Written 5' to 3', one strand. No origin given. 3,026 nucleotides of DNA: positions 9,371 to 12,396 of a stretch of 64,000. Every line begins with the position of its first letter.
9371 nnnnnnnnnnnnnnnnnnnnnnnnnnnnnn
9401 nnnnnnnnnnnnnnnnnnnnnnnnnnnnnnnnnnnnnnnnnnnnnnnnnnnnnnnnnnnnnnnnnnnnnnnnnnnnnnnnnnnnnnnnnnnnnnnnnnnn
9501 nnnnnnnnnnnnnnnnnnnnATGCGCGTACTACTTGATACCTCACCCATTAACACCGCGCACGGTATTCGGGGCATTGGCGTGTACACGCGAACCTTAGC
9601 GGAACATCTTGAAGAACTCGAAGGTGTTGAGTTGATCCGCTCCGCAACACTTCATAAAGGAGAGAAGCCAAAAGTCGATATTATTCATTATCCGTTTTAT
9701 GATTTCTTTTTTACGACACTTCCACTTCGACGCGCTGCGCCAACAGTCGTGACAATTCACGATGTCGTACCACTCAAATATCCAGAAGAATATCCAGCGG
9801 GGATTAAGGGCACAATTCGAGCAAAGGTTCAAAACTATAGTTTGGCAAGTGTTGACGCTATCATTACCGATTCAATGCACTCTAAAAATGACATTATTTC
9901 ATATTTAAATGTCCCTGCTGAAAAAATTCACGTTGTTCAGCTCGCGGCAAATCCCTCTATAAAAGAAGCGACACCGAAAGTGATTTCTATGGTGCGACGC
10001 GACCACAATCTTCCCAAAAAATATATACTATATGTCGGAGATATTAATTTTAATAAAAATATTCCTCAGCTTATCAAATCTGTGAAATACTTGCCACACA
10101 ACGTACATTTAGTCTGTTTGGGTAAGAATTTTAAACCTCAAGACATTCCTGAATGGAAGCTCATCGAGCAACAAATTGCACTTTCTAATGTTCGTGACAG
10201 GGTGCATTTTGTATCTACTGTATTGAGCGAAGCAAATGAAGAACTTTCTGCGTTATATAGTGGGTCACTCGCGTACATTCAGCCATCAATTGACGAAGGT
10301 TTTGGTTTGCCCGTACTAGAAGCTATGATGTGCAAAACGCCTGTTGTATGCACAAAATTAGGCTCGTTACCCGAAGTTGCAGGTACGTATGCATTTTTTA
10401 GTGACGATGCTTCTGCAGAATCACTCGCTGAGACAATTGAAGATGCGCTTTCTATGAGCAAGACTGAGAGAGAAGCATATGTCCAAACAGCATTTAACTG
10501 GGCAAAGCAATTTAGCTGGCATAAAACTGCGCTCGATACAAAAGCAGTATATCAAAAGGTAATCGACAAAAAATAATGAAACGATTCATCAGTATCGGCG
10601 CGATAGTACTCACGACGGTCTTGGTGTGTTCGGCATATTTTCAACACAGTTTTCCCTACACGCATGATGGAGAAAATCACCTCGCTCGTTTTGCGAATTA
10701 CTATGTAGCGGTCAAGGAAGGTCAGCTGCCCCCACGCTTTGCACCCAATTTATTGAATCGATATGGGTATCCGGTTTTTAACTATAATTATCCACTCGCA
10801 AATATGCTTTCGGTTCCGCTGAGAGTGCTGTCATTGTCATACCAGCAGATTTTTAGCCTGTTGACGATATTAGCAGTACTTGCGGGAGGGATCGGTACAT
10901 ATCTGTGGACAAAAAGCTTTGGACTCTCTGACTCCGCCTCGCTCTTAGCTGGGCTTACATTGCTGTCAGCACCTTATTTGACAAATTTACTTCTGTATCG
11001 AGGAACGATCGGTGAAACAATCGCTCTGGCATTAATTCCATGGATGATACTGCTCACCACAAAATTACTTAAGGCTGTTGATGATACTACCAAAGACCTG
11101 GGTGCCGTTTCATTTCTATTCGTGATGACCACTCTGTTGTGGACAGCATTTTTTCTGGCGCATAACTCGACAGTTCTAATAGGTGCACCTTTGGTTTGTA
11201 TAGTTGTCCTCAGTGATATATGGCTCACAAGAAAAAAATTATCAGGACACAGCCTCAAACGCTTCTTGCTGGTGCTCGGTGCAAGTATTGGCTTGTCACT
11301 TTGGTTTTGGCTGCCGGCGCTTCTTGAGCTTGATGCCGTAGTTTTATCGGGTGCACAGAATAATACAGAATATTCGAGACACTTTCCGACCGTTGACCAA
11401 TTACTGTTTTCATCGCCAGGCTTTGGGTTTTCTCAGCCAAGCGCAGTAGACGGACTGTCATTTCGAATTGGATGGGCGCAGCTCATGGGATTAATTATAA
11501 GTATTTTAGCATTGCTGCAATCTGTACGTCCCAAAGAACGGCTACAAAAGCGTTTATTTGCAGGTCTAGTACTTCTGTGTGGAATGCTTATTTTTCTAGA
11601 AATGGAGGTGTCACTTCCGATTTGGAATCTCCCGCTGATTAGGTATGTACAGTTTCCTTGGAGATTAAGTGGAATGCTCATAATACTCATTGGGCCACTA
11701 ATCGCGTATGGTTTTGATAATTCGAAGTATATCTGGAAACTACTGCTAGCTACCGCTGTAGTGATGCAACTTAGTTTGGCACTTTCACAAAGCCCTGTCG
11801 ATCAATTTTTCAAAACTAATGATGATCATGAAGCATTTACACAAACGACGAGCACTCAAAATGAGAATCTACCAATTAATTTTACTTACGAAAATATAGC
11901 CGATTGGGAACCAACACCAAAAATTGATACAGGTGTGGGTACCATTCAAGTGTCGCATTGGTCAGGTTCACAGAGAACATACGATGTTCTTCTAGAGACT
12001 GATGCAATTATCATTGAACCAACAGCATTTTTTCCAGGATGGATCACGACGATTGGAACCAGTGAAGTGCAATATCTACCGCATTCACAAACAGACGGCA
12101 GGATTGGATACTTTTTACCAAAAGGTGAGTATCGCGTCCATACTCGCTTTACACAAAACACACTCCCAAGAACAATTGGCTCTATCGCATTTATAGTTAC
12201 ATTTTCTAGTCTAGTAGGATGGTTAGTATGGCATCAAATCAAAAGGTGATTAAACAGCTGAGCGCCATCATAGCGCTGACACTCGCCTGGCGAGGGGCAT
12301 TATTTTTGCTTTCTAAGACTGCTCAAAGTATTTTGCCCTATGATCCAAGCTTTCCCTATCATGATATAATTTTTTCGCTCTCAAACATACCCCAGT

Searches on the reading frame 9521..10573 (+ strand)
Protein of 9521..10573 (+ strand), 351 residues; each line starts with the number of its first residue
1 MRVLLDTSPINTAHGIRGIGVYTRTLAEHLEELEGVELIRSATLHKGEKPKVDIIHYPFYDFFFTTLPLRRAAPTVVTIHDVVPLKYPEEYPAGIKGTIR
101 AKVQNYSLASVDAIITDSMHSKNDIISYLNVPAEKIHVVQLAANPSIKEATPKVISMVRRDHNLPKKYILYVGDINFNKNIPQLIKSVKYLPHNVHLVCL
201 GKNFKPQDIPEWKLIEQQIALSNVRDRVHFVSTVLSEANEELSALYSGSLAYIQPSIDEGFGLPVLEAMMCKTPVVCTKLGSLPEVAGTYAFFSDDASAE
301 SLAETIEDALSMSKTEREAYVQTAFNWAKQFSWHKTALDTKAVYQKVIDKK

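Call 64: search_protein_families(library=pfam, proteins=[window:9521-10573:+], max_evalue=0.0001)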
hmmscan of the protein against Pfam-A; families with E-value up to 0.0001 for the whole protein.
window:9521-10573:+ (351 aa): 5 families
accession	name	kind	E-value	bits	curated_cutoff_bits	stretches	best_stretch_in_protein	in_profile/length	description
PF00534.26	Glycos_transf_1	-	3e-28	98.9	26.4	1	162-322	11-167/172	Glycosyl transferases group 1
PF13692.12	Glyco_trans_1_4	-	1.7e-21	77.4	27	1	167-310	2-140/142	Glycosyl transferases group 1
PF13439.12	Glyco_transf_4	-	4.9e-12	46.6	28.5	1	48-140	71-163/170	Glycosyltransferase Family 4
PF13579.12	Glyco_trans_4_4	-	3.7e-10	40.8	29.7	1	42-140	66-156/158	Glycosyl transferase 4-like domain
PF20706.3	GT4-conflict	-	2.5e-07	30.4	26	1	209-308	240-335/385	Family 4 Glycosyltransferase in conflict systems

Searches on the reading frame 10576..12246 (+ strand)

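Call 64: search_protein_families(library=pfam, proteins=[window:10576-12246:+], max_evalue=0.0001)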
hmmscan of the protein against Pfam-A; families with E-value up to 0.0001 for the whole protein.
window:10576-12246:+ (557 aa): 1 family
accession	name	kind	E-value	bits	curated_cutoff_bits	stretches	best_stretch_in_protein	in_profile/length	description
PF10131.15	PTPS_related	-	9.4e-05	21.5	26.4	0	68-393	1-298/621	6-pyruvoyl-tetrahydropterin synthase related domain; membrane protein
